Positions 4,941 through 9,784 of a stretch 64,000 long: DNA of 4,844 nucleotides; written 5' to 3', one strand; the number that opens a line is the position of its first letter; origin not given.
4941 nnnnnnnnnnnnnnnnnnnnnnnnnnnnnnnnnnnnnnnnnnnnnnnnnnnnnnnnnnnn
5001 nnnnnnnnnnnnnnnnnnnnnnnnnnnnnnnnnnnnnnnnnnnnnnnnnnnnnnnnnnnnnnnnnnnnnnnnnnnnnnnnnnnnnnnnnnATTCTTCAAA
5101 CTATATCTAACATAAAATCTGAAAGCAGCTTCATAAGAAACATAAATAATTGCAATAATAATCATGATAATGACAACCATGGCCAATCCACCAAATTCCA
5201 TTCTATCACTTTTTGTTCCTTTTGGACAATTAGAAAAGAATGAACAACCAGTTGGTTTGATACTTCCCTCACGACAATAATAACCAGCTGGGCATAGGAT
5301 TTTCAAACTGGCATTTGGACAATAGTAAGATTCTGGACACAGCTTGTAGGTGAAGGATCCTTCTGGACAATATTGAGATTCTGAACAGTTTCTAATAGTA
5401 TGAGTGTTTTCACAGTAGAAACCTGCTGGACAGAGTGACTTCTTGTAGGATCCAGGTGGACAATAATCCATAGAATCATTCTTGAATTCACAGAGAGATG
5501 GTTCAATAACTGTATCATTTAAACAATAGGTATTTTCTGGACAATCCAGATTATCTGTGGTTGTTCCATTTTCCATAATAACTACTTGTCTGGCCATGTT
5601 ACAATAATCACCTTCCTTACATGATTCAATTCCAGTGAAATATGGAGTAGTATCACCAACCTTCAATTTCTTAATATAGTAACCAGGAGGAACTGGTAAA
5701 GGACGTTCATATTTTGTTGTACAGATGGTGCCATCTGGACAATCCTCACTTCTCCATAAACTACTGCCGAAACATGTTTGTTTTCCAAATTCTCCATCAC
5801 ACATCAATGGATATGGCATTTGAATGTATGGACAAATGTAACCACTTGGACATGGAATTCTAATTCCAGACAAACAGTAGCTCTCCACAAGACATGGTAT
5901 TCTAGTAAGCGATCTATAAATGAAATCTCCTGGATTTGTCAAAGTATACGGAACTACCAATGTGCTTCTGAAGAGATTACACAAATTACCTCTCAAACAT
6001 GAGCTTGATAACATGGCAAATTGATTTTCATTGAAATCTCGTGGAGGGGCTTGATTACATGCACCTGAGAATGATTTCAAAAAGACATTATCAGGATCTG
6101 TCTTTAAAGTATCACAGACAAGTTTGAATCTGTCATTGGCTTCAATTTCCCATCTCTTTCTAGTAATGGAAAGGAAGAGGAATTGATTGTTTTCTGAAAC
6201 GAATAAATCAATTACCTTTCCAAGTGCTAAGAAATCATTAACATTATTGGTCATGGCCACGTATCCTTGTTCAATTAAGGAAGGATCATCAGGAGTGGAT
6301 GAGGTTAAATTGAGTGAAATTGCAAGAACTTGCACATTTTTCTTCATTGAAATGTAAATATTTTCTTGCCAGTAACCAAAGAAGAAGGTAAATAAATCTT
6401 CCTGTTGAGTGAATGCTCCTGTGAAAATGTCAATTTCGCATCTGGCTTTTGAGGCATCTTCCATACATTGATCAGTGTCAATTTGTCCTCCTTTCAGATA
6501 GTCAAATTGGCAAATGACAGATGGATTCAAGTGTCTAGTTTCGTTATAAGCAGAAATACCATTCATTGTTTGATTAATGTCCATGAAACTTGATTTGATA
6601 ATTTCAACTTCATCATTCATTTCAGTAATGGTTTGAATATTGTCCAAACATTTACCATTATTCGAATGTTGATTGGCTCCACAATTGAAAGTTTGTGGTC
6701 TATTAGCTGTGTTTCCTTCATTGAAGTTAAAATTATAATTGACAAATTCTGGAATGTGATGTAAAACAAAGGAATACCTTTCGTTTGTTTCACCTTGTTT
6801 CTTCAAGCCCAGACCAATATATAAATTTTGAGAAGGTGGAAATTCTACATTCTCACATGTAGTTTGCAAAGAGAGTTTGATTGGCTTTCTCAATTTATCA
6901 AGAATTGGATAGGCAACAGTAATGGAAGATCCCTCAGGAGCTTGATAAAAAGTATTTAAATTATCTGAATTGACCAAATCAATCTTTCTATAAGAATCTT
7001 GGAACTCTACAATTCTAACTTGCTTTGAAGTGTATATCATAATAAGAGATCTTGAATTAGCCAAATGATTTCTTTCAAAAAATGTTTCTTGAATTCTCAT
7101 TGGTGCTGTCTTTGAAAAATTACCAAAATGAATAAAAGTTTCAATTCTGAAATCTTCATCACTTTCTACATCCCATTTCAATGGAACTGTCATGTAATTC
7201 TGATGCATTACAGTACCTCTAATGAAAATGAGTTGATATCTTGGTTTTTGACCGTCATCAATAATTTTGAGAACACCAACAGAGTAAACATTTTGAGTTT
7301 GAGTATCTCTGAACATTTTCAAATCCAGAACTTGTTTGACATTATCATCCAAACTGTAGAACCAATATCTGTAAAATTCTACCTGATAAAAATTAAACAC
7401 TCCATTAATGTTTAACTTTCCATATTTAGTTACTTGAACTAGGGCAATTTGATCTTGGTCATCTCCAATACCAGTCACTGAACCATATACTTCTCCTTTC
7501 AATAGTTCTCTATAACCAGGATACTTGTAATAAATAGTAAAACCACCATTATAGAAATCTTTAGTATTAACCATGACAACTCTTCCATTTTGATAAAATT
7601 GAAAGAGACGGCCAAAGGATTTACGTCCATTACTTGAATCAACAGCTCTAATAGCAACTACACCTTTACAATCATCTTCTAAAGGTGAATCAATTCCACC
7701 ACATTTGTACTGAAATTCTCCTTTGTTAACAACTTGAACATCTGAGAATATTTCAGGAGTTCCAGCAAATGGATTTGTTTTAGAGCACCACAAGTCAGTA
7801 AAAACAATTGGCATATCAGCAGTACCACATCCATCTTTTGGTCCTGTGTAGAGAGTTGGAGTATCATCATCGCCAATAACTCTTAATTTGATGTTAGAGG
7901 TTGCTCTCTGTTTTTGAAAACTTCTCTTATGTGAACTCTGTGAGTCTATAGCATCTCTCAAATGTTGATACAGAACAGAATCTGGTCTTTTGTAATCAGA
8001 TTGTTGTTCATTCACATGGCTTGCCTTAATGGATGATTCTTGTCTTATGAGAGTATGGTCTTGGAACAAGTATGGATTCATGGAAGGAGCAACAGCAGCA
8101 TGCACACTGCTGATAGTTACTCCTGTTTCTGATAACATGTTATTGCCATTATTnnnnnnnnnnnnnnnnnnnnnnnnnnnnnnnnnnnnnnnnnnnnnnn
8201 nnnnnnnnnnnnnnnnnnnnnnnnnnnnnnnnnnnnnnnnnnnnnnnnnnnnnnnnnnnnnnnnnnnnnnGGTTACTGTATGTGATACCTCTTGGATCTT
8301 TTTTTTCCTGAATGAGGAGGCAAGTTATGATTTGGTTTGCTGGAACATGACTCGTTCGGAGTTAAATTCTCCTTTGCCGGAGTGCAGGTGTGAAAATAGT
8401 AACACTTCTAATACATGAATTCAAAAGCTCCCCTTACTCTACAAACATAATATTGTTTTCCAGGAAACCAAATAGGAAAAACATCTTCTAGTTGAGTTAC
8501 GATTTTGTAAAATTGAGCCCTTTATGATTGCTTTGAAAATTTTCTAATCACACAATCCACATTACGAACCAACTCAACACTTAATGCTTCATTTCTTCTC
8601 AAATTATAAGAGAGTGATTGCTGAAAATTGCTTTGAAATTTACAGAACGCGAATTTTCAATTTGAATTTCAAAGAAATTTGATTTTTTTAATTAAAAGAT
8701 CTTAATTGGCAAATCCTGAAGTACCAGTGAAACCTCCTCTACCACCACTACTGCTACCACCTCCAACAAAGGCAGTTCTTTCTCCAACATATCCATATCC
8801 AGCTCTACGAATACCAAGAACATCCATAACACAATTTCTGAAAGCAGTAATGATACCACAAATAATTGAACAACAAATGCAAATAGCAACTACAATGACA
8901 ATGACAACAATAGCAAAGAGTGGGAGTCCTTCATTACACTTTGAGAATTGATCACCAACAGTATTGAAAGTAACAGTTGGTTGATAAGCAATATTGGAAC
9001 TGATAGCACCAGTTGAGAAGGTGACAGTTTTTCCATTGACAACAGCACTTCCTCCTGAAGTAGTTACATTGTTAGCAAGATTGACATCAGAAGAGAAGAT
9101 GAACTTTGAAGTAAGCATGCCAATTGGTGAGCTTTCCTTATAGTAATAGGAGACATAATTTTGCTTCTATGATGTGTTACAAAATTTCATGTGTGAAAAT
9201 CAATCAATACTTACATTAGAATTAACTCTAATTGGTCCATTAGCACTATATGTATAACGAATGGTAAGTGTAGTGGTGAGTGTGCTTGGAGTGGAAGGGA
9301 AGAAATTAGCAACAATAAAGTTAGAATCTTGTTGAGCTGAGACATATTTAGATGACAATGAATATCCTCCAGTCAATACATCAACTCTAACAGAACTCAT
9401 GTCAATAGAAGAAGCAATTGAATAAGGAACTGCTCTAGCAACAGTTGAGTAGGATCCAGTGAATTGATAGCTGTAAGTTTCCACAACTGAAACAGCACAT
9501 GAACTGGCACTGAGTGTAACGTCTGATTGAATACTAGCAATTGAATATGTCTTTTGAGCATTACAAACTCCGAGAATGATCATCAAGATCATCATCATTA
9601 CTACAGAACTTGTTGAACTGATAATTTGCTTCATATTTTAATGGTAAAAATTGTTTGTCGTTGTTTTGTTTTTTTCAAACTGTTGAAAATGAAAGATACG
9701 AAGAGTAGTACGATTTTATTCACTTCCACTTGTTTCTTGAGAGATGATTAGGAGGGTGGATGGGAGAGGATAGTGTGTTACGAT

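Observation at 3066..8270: ABCG half-transporter fused to a giant N-terminal Cys-rich ectodomain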

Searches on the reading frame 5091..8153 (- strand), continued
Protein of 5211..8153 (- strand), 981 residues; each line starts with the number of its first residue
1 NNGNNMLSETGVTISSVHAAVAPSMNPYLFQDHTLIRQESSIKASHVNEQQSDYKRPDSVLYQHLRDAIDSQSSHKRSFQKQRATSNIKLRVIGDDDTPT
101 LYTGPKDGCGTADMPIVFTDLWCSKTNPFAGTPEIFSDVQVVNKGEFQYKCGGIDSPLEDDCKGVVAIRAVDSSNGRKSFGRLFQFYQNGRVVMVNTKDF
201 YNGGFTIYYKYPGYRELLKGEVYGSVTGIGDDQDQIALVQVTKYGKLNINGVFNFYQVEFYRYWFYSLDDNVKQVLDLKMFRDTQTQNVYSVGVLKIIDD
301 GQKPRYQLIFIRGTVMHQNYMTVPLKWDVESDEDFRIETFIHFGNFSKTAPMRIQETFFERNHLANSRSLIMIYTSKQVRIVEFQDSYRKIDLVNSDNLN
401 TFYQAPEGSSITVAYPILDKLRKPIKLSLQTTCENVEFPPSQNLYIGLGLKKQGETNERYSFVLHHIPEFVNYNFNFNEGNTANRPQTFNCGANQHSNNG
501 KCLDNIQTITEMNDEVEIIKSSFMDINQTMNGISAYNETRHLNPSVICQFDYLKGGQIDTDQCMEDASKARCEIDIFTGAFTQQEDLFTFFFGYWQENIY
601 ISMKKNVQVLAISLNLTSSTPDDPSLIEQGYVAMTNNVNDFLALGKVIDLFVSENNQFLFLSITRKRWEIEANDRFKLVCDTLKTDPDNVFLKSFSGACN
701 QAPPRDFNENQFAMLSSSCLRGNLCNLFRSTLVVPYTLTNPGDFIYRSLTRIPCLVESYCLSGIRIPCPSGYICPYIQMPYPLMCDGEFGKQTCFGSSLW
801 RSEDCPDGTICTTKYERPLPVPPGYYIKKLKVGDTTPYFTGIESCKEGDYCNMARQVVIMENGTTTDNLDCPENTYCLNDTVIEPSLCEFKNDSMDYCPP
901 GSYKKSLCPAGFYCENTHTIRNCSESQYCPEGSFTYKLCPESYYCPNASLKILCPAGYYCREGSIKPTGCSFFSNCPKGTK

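Call 66: list_cluster_members(proteins=[P0139, P0160, P0123, P0091, P0163, P0027, P0019, P0021, P0028, P0127])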
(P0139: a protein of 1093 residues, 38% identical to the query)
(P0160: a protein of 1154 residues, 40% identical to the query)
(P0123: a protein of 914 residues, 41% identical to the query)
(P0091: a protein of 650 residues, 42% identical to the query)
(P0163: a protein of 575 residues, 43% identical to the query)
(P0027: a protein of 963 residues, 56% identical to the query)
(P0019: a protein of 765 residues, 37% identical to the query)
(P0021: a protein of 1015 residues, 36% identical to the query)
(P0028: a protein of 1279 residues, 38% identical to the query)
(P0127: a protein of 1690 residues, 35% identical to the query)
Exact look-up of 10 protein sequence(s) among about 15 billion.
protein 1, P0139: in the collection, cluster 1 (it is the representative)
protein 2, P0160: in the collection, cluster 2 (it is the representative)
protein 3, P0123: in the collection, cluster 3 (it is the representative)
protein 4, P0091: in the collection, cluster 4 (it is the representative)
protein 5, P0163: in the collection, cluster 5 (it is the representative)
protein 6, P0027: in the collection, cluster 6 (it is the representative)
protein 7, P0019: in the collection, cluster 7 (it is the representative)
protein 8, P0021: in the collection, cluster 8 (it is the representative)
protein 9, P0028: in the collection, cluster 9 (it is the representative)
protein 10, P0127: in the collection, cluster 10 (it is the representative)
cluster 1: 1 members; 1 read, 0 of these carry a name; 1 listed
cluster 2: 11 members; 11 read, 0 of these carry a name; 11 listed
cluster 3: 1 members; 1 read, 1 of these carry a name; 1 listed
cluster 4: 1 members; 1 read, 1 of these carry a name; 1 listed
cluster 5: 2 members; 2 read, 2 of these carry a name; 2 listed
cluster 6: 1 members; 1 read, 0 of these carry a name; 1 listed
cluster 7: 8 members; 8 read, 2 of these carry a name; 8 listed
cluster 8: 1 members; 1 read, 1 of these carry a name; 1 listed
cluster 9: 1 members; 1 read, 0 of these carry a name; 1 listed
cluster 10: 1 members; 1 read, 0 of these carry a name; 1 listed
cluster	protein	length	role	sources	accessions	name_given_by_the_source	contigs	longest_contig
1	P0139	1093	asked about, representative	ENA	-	-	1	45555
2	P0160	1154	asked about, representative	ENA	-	-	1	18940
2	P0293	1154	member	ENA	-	-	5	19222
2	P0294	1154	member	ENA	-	-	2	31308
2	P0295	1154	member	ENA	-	-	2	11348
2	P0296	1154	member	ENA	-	-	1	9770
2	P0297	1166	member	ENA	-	-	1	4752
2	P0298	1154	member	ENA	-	-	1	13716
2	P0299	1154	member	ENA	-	-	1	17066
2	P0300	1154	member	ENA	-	-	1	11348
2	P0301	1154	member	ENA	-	-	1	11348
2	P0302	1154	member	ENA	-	-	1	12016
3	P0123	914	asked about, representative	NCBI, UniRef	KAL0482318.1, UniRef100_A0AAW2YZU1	hypothetical protein AKO1_012987 [Acrasis kona] | ABC transporter domain-containing protein n=1 Tax=Acrasis kona TaxID=1008807 ...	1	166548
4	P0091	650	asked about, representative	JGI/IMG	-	ABC-type multidrug transport system ATPase subunit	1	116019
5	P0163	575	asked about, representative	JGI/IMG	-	ABC-type multidrug transport system ATPase subunit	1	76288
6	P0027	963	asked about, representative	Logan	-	-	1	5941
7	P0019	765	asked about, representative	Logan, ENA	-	-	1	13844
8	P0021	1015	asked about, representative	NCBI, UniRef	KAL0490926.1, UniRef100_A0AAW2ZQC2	hypothetical protein AKO1_009805 [Acrasis kona] | ABC transporter domain-containing protein n=1 Tax=Acrasis kona TaxID=1008807 ...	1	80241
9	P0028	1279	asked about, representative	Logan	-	-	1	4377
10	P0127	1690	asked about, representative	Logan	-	-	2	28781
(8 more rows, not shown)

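Call 93: fold_search(model_id=the predicted structure, library=pdb)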
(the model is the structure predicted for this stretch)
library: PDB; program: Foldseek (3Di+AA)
matches with E <= 10: 507; with E <= 0.001: 13
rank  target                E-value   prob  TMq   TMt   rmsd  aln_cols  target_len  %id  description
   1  8wa2_D                2.1e-07  0.82  0.09  0.06  45.4      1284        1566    8  cryo-EM structure of native mastigonemes isolated from Chlamydomonas reinhardtii at 3.0 angstrom resolution (released 2024-04-10)
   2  8wa2_A                7.8e-07  0.95  0.10  0.06  34.0       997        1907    9  cryo-EM structure of native mastigonemes isolated from Chlamydomonas reinhardtii at 3.0 angstrom resolution (released 2024-04-10)
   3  9b4h_A                5.3e-06  0.54  0.09  0.05  48.2      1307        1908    8  Chlamydomonas reinhardtii mastigoneme filament (released 2024-04-10)
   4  8wa2_C                6.1e-06  0.91  0.11  0.08  35.0      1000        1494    9  cryo-EM structure of native mastigonemes isolated from Chlamydomonas reinhardtii at 3.0 angstrom resolution (released 2024-04-10)
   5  4gz8_B                5.4e-05  1.00  0.22  0.36  10.9       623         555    7  Mouse Semaphorin 3A, domains Sema-PSI-IG (released 2012-10-17)
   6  9n73_LQ               8.6e-05  0.85  0.11  0.13  23.0       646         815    8  SSU processome maturation and disassembly, State G (released 2025-10-29)
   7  9a1m_R                1.1e-04  0.91  0.14  0.14  21.6       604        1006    9  Integrative model of the nuclear pore complex from Schizosaccharomyces pombe (released 2021-11-12)
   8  4gq2_M                1.3e-04  0.90  0.14  0.15  21.6       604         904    9  S. pombe Nup120-Nup37 complex (released 2012-10-03)
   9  5fqd_A                1.4e-04  1.00  0.15  0.19  21.8       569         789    7  Structural basis of Lenalidomide induced CK1a degradation by the crl4crbn ubiquitin ligase (released 2016-02-24)
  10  4gz8_A                2.1e-04  1.00  0.20  0.33  12.3       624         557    6  Mouse Semaphorin 3A, domains Sema-PSI-IG (released 2012-10-17)
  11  8g66_A                2.7e-04  1.00  0.14  0.18  20.0       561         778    8  Structure with SJ3149 (released 2023-12-13)
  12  9n6v_LQ               5.0e-04  0.69  0.12  0.14  22.5       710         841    8  SSU processome maturation and disassembly, State A (released 2025-11-05)
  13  8ptx_A                5.2e-04  0.35  0.10  0.08  29.2       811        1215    8  Cryo-EM structure of human Elp123 in complex with tRNA, acetyl-CoA, 5'-deoxyadenosine and methionine (released 2024-04-17)
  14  9osr_A                1.2e-03  0.97  0.14  0.30  17.1       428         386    7  Structure of Fab HB420 in complex with influenza H3N2 A/Moscow/10/1999 neuraminidase (released 2025-10-01)
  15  8y6b_D                1.6e-03  1.00  0.20  0.37  10.1       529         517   10  Structure of human LGI1-ADAM22 complex in space group P212121 (released 2024-02-14)
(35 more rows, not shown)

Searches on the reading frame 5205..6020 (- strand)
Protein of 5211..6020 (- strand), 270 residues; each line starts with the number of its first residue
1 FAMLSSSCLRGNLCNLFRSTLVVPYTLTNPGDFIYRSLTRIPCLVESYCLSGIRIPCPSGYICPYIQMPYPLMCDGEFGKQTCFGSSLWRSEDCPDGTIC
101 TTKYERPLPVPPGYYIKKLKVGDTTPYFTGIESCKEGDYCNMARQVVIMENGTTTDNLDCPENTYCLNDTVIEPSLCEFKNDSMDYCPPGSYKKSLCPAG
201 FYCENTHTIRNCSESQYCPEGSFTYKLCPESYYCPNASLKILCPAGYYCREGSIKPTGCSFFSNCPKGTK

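Call 10: search_protein_families(library=pfam, proteins=[window:5211-6020:-], max_evalue=10)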
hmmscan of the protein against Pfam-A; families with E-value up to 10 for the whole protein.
window:5211-6020:- (270 aa): 1 family
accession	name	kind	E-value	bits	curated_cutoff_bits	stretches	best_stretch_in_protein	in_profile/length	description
PF14625.12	Lustrin_cystein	-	1.1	10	27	3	49-63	19-33/46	Lustrin, cysteine-rich repeated domain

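Call 79: search_solved_structures(query=A5, max_evalue=10, show_alignments=2)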
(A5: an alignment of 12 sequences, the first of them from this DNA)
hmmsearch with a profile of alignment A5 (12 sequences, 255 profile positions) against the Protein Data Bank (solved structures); distinct sequences matched with E-value up to 10: 1.
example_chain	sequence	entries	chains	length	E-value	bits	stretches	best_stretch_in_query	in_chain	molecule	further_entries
3v48_A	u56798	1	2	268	0.27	13.9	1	134-164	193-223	Putative aminoacrylate hydrolase RutD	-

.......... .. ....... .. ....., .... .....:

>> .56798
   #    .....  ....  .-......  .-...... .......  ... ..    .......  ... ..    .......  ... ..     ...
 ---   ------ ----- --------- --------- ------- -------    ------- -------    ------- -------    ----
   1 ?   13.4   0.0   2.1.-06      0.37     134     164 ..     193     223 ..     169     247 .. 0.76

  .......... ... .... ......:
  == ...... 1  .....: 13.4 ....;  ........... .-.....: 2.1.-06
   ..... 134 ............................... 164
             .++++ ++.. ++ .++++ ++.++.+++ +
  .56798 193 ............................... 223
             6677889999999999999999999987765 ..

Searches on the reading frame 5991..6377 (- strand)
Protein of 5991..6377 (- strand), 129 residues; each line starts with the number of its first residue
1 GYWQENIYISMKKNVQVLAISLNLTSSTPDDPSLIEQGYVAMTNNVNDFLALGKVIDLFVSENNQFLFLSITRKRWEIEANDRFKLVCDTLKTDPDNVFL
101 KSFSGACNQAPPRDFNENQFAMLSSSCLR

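Call 77: search_solved_structures(query=A4, max_evalue=10)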
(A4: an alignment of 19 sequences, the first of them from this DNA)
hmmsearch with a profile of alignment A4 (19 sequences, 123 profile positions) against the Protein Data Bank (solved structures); distinct sequences matched with E-value up to 10: 0.

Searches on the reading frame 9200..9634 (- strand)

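Call 10: search_protein_families(library=pfam, proteins=[window:9200-9634:-], max_evalue=10)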
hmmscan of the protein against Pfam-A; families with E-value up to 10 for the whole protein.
window:9200-9634:- (144 aa): 1 family
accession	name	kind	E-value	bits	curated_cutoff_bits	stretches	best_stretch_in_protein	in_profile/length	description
PF09972.14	DUF2207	-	2.9e-05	24.8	24.4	1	32-142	2-100/172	Predicted membrane protein (DUF2207) N-terminal domain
